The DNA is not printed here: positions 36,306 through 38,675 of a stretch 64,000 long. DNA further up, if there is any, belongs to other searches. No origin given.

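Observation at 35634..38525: PelA functions split into a GH114/166-like lipoprotein and a separate CE4 deacetylase protein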

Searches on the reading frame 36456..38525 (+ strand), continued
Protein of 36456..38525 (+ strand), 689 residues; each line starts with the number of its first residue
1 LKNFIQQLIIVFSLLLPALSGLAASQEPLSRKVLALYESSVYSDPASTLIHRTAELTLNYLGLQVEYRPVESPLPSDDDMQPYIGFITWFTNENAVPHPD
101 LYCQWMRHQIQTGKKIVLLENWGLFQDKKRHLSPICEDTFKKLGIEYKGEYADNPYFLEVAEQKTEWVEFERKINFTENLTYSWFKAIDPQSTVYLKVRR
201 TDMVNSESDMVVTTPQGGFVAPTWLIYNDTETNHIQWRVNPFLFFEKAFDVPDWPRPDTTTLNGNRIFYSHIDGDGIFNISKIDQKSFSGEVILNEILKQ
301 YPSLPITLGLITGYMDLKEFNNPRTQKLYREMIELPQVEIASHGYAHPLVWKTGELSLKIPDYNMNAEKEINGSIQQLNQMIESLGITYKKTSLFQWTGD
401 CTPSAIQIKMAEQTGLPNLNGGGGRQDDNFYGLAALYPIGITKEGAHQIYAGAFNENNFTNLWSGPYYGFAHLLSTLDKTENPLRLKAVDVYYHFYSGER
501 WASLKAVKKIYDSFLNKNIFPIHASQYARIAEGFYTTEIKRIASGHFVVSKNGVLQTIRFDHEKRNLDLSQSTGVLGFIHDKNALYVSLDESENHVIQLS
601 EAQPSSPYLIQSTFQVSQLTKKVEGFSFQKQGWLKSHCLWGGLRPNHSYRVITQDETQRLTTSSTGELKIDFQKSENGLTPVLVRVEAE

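Call 43: fold_search(model_id=the predicted structure, library=pdb)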
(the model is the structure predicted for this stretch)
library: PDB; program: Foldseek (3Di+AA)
matches with E <= 10: 1334; with E <= 0.001: 22
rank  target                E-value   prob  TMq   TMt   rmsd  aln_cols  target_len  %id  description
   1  9cgy                  1.7e-48  1.00  0.78  0.66   3.1       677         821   23  Structure of the Pel modification enzyme PelA from Pseudomonas thermotolerans (released 2025-05-14)
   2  8cd0_A                1.0e-06  1.00  0.28  0.27  12.7       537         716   11  Human heparan sulfate N-deacetylase-N-sulfotransferase 1 in complex with calcium, 3'-phosphoadenosine-5'-phosphosulfat (released 2024-02-07)
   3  3qbu_A                1.2e-05  1.00  0.26  0.56   8.6       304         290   13  Crystal structure of putative peptidoglycan deactelyase (HP0310) from Helicobacter pylori (released 2011-05-25)
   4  4dwe                  1.9e-05  1.00  0.26  0.36  11.7       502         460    9  Crystal structure of a putative polysaccharide deacetylase (BACOVA_03992) from Bacteroides ovatus ATCC 8483 at 2.01 A re (released 2012-05-02)
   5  4fmv                  2.2e-05  0.99  0.21  0.32  14.0       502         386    9  Crystal Structure Analysis of a GH30 Endoxylanase from Clostridium papyrosolvens C71 (released 2013-06-19)
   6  1k1x_A                2.4e-05  0.98  0.19  0.20  26.5       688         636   10  Crystal structure of 4-alpha-glucanotransferase from thermococcus litoralis (released 2003-06-17)
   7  3cl6_A                3.6e-05  1.00  0.27  0.54   6.1       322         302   15  Crystal structure of Puue Allantoinase (released 2008-06-10)
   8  1k1w                  1.1e-04  0.94  0.19  0.20  26.2       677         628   10  Crystal structure of 4-alpha-glucanotransferase from thermococcus litoralis (released 2003-06-17)
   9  3kl3_B                1.4e-04  0.96  0.21  0.31  13.8       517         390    7  Crystal structure of Ligand bound XynC (released 2010-12-08)
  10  1o7d_A                1.5e-04  1.00  0.22  0.44   9.8       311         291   11  The structure of the bovine lysosomal a-mannosidase suggests a novel mechanism for low pH activation (released 2003-03-20)
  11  8chs_A                2.0e-04  1.00  0.28  0.27  12.5       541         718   11  Human heparan sulfate N-deacetylase-N-sulfotransferase 1 in complex with calcium, 3'-phosphoadenosine-5'-phosphosulfat (released 2024-02-21)
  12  1k1x_B                2.0e-04  0.91  0.19  0.20  25.9       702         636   10  Crystal structure of 4-alpha-glucanotransferase from thermococcus litoralis (released 2003-06-17)
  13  3kl3_C                2.5e-04  0.96  0.21  0.32  14.1       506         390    8  Crystal structure of Ligand bound XynC (released 2010-12-08)
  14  8qpg_TA               3.3e-04  1.00  0.26  0.42   4.7       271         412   12  Turret of Haloferax tailed virus 1 (released 2024-10-09)
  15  9eu2_D                5.2e-04  0.97  0.22  0.32  11.8       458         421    9  GH29A alpha-L-fucosidase (released 2025-03-05)
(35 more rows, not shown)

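Call 55: search_dna_similar(query=window:36456-38525:+, collection=plasmids, mode=protein, max_rows=15)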
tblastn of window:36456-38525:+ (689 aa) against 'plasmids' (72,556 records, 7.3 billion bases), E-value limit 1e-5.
Records with a match: 23; places in all: 23; records where one place covers at least 80% of the query: 21.
Best place of each record, by identity: <60% 23.
By first word of the organism name: Caballeronia 4; Burkholderia 4; Cupriavidus 4; Azospirillum 3; Cereibacter 3; Ralstonia 1; Paraburkholderia 1; Azonexus 1; Pseudoalteromonas 1; Paracoccus 1.
By predicted mobility (MOB-suite, as given by PLSDB): non-mobilizable 18; mobilizable 4; conjugative 1.
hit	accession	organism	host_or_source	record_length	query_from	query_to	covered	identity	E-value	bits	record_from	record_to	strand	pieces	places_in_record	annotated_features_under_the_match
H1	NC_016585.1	Azospirillum lipoferum 4B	-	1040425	29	687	96%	30.0%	3e-90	315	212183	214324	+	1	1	none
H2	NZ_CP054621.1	Azospirillum oryzae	cell culture,soil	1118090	26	687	96%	29.8%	2e-96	333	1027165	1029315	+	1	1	record has no annotation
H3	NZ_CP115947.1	Ralstonia solanacearum MolK2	Musa sp.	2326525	27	676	94%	30.1%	1e-85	302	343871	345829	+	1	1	record has no annotation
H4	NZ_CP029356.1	Azospirillum thermophilum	cell culture,hot spring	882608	29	640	89%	30.5%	2e-80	287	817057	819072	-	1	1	hypothetical protein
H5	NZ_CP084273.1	Caballeronia grimmiae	Leptoglossus zonatus,Cell culture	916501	30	642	89%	29.9%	7e-87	306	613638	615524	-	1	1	bifunctional glycoside hydrolase 114/ polysaccharide deacetylase ...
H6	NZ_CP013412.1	Burkholderia thailandensis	environmental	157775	27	632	88%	30.0%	1e-73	267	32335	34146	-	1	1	sugar ABC transporter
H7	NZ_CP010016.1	Burkholderia thailandensis 34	-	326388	27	632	88%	30.0%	1e-73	267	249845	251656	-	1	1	sugar ABC transporter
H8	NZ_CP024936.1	Paraburkholderia graminis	soil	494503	27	676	94%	27.9%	5e-72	262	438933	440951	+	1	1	sugar ABC transporter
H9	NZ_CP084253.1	Caballeronia sp. Sq4a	Anasa tristis,Cell culture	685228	52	638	85%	30.2%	5e-78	280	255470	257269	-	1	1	bifunctional glycoside hydrolase 114/ polysaccharide deacetylase ...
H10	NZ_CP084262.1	Caballeronia sp. SL2Y3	Jalysus wickhami,Cell culture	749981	52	638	85%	30.1%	7e-79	282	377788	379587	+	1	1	bifunctional glycoside hydrolase 114/ polysaccharide deacetylase ...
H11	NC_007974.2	Cupriavidus metallidurans CH34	-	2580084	27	635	88%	28.9%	2e-66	245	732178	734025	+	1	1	none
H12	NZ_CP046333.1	Cupriavidus metallidurans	sedimentation pond in a zinc factory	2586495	27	635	88%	28.9%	2e-66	245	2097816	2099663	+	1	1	none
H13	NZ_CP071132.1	Caballeronia sp. M1242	Homo sapiens,ETA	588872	52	628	84%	30.3%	1e-78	281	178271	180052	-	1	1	bifunctional glycoside hydrolase 114/ polysaccharide deacetylase ...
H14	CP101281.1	Burkholderia sp. FXe9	bacteria,soil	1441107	27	635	88%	28.6%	2e-73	266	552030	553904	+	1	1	sugar ABC transporter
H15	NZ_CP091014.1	Burkholderia cenocepacia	-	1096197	27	635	88%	28.5%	3e-72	263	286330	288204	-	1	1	none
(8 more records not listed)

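Call 56: get_annotated_region(hit=H4, flank=6000)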
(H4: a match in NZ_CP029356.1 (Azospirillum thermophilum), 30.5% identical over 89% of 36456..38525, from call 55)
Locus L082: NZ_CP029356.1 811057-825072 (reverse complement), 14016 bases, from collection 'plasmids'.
description: Azospirillum thermophilum strain CFH 70021 plasmid unnamed1
organism: Azospirillum thermophilum (NCBI taxid 2202148)
taxonomy: Bacteria; Pseudomonadota; Alphaproteobacteria; Rhodospirillales; Azospirillaceae; Azospirillum; Azospirillum thermophilum
host: -; source: cell culture,hot spring; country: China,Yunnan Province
typing (MOB-suite, as given by PLSDB): non-mobilizable
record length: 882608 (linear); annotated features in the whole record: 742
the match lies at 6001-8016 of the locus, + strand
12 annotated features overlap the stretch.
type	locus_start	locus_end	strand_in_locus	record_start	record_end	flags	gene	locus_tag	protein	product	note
CDS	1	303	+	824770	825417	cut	-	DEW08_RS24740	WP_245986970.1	hypothetical protein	-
CDS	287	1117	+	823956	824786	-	-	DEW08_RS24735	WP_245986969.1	response regulator transcription factor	GO:0000160 - phosphorelay signal transduction system [Evidence IEA]; GO:0006355 - regulation of DNA-templated ...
CDS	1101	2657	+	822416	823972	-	-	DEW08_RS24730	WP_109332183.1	HAMP domain-containing sensor histidine kinase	GO:0007165 - signal transduction [Evidence IEA]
CDS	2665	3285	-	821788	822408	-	-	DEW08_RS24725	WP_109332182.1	glutathione S-transferase family protein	GO:0006749 - glutathione metabolic process [Evidence IEA]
CDS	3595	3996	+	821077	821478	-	-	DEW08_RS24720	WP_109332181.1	response regulator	GO:0000160 - phosphorelay signal transduction system [Evidence IEA]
CDS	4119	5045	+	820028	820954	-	-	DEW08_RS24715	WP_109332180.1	NAD-dependent epimerase/dehydratase family protein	-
CDS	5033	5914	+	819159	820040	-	-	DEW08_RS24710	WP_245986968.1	endo alpha-1,4 polygalactosaminidase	-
CDS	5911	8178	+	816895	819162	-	-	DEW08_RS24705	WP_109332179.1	hypothetical protein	-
CDS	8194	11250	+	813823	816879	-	-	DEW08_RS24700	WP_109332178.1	tetratricopeptide repeat protein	-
CDS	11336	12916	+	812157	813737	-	-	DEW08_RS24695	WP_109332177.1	tetratricopeptide repeat protein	-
CDS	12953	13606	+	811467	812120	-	-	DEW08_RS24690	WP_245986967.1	GNA1162 family protein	-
CDS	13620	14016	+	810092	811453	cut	-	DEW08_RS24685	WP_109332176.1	GAF domain-containing protein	-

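Call 57: get_annotated_region(hit=H1, flank=6000)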
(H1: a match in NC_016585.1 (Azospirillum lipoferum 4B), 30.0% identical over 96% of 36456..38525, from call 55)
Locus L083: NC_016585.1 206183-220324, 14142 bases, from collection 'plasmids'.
description: Azospirillum lipoferum 4B plasmid AZO_p1, complete sequence
organism: Azospirillum lipoferum 4B (NCBI taxid 862719)
taxonomy: Bacteria; Pseudomonadota; Alphaproteobacteria; Rhodospirillales; Azospirillaceae; Azospirillum; Azospirillum lipoferum; Azospirillum lipoferum 4B
host: -; source: -; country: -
typing (MOB-suite, as given by PLSDB): mobilizable; relaxase MOBF,MOBP
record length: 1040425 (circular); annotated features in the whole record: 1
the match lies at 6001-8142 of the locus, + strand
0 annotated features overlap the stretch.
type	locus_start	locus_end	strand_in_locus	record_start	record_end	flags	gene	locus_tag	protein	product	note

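Call 62: search_protein_representatives(protein=P0006)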
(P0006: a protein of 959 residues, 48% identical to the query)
Query: 959 residues. Proteins with E-value up to 0.001 (for the whole library): 3916; up to 1e-10: 2209; up to 1e-30: 1105. The best 150 are listed.
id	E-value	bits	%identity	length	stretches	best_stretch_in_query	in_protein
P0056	1.2e-200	685.5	48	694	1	291-948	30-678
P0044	1.6e-188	645.4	44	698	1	292-952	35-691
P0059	1.7e-184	632.0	43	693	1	288-955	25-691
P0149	5.6e-181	620.4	43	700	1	287-944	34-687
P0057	2.3e-180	618.4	43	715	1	285-915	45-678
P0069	5.8e-179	613.7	57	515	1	430-955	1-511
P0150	5.3e-176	603.9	44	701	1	287-899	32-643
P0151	1.4e-174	599.2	44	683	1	290-952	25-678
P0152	1.1e-172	593.0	43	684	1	291-914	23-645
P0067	5.6e-169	580.7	41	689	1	291-956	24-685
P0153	9.5e-166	570.0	42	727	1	292-943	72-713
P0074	9.4e-161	553.5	41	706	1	284-916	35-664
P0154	1.7e-158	546.0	31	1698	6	499-937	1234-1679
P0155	6.7e-157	540.7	41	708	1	289-952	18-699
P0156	1.3e-155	536.5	40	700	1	288-949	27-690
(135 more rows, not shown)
